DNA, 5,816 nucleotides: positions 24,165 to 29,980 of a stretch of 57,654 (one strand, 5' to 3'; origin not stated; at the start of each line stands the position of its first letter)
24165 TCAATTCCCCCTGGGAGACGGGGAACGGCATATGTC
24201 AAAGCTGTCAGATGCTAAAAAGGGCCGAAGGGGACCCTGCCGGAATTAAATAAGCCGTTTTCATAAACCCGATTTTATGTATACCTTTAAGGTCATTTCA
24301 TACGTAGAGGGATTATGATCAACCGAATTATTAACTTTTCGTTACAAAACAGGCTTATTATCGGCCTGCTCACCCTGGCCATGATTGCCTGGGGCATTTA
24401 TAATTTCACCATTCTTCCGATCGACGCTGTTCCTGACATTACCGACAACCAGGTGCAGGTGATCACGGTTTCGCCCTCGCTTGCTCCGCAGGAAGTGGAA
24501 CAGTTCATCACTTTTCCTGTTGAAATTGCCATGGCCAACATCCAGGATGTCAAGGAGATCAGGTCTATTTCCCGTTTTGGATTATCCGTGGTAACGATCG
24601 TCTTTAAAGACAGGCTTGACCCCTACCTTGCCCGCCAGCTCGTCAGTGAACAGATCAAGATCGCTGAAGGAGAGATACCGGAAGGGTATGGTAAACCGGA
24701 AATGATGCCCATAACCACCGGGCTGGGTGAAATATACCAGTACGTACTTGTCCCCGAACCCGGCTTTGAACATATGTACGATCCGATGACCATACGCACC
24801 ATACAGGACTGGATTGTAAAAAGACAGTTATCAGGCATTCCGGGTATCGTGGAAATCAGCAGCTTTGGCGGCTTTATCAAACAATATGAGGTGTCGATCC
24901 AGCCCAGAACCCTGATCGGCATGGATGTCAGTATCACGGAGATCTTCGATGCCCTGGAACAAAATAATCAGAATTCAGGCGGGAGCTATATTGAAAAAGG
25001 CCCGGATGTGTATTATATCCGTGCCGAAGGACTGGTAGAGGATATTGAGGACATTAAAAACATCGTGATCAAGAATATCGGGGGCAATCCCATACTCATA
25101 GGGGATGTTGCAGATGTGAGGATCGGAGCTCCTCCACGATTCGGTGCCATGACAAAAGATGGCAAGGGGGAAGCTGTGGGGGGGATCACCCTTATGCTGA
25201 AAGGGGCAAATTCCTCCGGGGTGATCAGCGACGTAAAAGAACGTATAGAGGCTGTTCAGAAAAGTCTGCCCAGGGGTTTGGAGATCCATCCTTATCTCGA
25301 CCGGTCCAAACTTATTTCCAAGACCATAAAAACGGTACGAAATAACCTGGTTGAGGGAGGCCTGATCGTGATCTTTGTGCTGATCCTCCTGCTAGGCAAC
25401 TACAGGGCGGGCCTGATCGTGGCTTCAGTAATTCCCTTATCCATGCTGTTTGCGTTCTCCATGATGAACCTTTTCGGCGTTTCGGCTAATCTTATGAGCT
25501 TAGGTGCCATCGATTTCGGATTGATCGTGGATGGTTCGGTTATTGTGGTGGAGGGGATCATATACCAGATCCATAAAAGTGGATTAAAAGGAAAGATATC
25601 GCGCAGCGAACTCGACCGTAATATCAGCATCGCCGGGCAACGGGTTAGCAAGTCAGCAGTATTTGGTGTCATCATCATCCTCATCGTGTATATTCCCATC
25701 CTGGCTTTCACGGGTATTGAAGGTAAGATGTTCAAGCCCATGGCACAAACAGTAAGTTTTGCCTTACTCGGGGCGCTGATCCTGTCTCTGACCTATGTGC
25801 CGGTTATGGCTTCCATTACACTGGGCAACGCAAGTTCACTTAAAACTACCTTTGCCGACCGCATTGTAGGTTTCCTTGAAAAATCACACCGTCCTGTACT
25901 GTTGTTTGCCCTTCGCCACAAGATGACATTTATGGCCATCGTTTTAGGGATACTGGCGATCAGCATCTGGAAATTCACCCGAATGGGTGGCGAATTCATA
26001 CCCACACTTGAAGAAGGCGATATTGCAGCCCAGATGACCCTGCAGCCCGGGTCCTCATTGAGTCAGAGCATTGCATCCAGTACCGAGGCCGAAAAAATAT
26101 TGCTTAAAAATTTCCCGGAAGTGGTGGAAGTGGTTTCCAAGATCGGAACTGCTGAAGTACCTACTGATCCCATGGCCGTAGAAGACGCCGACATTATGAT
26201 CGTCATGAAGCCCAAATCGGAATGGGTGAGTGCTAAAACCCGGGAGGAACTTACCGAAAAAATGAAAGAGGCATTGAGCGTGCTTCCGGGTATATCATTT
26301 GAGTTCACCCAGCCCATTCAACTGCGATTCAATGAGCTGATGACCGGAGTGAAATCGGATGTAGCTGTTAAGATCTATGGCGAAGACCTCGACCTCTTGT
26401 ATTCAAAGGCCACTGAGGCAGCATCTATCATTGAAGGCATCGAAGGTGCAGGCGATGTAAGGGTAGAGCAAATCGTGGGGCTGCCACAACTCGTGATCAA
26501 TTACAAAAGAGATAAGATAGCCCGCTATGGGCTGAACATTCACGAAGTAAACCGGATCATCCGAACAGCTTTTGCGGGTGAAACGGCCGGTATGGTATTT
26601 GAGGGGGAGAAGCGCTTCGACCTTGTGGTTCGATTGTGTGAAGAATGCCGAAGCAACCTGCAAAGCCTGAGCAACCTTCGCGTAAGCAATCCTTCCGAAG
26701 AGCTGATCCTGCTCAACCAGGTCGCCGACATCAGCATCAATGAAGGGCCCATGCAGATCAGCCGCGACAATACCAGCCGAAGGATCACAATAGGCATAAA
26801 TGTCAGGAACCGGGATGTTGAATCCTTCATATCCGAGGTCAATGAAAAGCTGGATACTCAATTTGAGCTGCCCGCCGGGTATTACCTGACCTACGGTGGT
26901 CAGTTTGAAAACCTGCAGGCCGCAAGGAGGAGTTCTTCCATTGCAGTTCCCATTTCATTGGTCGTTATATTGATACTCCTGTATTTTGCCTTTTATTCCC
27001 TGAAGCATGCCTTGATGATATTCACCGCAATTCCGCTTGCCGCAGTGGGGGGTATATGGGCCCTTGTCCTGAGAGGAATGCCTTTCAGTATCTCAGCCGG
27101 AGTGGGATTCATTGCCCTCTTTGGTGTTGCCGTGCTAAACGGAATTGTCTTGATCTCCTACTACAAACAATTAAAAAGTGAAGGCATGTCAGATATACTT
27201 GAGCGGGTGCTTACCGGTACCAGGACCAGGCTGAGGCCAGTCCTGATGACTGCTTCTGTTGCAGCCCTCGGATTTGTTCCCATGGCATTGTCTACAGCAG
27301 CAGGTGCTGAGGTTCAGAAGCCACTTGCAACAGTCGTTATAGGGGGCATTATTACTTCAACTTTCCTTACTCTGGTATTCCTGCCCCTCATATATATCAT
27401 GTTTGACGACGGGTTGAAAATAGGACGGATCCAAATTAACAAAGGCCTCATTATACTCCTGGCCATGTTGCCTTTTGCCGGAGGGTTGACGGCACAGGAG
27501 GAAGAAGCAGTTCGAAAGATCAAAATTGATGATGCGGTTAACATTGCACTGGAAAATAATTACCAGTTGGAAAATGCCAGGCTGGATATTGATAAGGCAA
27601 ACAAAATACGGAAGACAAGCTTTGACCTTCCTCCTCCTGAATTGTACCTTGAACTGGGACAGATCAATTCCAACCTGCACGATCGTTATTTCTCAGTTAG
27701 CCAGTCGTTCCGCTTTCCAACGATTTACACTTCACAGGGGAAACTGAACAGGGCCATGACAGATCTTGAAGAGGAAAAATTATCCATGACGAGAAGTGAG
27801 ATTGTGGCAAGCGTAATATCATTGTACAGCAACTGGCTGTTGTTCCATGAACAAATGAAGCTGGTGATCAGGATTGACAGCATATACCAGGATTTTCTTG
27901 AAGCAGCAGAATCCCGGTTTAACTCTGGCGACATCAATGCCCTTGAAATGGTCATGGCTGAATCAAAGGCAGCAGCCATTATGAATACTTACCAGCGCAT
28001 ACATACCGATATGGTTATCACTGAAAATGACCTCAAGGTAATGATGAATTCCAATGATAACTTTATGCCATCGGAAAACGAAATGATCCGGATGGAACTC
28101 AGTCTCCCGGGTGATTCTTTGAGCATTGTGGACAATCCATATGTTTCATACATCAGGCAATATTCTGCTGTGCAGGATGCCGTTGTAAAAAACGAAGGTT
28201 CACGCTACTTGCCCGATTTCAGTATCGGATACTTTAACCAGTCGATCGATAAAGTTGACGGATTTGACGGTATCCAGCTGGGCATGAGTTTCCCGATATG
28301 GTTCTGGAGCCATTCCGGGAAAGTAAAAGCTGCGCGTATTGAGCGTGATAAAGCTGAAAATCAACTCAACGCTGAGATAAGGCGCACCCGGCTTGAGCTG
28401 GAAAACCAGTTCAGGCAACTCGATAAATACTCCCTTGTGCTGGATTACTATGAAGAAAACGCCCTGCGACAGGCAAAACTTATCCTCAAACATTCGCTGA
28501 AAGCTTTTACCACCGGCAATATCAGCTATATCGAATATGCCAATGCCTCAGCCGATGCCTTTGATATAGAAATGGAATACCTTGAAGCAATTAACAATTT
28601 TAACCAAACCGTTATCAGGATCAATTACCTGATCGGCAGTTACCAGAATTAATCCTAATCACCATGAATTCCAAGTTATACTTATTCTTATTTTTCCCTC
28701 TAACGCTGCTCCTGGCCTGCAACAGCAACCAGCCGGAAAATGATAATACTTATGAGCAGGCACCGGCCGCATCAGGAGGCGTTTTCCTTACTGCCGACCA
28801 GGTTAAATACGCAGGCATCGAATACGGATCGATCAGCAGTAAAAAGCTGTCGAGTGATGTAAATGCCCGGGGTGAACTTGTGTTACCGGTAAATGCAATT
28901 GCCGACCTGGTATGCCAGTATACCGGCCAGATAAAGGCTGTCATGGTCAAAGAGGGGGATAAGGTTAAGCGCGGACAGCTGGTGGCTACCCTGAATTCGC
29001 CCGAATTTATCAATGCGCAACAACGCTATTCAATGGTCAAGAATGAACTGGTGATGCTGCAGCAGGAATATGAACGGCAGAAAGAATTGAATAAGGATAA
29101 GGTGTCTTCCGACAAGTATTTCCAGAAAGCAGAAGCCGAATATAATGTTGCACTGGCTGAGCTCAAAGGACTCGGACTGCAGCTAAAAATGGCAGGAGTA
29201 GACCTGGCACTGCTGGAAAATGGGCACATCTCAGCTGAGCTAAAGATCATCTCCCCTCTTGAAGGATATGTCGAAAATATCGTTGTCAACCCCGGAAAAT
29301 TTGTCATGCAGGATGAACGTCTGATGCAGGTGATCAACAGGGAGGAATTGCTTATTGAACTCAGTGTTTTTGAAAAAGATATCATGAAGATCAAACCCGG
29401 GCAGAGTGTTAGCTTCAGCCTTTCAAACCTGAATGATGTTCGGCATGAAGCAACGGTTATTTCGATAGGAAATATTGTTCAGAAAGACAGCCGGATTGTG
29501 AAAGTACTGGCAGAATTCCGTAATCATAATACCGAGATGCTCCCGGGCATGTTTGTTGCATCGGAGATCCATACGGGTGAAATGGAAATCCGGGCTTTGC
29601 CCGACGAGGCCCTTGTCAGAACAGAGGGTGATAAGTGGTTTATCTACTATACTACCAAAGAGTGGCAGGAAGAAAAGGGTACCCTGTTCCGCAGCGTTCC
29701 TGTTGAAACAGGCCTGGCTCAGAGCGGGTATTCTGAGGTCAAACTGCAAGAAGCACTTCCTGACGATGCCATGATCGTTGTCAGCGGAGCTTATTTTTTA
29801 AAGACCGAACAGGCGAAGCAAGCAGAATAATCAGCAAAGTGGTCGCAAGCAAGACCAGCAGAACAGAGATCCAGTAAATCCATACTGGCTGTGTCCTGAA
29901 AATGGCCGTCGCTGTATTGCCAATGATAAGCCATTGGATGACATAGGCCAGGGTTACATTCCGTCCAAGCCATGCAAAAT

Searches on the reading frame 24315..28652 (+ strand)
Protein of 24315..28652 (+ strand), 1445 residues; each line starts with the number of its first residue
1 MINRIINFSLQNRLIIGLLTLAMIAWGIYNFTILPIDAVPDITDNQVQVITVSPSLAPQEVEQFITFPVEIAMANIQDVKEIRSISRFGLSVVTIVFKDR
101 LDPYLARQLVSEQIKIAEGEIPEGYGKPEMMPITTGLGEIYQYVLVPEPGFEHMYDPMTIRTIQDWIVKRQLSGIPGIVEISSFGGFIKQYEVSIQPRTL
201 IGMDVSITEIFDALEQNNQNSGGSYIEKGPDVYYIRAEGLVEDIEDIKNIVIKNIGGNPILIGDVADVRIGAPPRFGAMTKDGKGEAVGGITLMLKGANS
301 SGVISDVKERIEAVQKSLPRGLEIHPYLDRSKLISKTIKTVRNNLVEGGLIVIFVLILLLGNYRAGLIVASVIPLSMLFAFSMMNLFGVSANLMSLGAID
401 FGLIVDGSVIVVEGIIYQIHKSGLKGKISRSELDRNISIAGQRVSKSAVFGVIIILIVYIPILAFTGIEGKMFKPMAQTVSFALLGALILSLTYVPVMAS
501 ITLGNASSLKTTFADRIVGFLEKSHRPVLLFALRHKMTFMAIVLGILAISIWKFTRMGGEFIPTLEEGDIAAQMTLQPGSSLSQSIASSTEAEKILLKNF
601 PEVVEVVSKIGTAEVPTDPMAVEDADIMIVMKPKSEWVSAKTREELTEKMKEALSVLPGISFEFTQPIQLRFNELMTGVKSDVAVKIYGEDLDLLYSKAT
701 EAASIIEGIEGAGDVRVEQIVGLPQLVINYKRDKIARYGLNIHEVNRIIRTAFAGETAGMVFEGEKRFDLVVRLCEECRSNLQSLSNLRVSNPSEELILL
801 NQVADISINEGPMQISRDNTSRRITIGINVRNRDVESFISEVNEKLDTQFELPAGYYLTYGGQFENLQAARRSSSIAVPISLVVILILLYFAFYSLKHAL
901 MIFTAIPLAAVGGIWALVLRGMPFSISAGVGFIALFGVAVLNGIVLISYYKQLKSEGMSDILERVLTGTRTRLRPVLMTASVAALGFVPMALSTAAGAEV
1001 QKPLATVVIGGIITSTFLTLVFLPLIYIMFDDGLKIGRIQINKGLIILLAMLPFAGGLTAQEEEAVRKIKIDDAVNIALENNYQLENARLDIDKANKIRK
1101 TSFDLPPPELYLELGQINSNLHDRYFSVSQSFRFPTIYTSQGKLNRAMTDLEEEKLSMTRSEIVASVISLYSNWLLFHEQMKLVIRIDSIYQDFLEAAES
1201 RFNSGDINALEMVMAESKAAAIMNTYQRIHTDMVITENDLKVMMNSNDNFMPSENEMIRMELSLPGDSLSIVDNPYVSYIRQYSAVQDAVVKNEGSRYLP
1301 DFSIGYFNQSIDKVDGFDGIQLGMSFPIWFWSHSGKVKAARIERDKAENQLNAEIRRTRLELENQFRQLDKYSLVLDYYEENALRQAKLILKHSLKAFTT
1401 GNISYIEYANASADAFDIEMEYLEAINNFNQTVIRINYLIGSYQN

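Call 7: search_protein_families(library=pfam, proteins=[window:24315-28652:+], max_evalue=0.001)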
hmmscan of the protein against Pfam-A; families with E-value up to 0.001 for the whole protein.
window:24315-28652:+ (1445 aa): 2 families
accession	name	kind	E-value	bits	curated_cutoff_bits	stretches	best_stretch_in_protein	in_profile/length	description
PF00873.25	ACR_tran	-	4.7e-274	912.3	28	1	5-1030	1-1020/1021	AcrB/AcrD/AcrF family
PF02321.23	OEP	-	2.1e-34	119.4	22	2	1288-1441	26-187/187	Outer membrane efflux protein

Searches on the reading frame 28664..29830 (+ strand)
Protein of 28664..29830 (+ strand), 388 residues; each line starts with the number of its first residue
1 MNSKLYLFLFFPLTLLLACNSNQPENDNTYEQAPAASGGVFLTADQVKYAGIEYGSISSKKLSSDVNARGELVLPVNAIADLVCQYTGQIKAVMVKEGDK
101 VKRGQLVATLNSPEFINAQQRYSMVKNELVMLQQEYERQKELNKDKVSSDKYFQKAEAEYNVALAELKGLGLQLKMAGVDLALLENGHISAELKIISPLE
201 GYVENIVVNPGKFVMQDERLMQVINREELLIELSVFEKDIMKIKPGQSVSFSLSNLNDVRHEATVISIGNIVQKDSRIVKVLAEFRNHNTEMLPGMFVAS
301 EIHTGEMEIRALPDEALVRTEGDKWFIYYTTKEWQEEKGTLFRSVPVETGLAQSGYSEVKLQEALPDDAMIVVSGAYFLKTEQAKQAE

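Call 7: search_protein_families(library=pfam, proteins=[window:28664-29830:+], max_evalue=0.001)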
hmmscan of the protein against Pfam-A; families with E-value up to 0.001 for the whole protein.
window:28664-29830:+ (388 aa): 4 families
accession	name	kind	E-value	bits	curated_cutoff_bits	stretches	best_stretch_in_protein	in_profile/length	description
PF16576.10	HlyD_D23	-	5e-34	117.9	30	1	62-298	2-214/214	Barrel-sandwich domain of CusB or HlyD membrane-fusion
PF13437.12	HlyD_3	-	2.1e-16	61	22.2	1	195-288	2-96/106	HlyD family secretion protein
PF00364.28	Biotin_lipoyl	-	1.7e-06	28.2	22.1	0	82-110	45-73/73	Biotin-requiring enzyme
PF13533.13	Biotin_lipoyl_2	-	3.7e-05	23.9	29.8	1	88-111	9-32/32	Biotin-lipoyl like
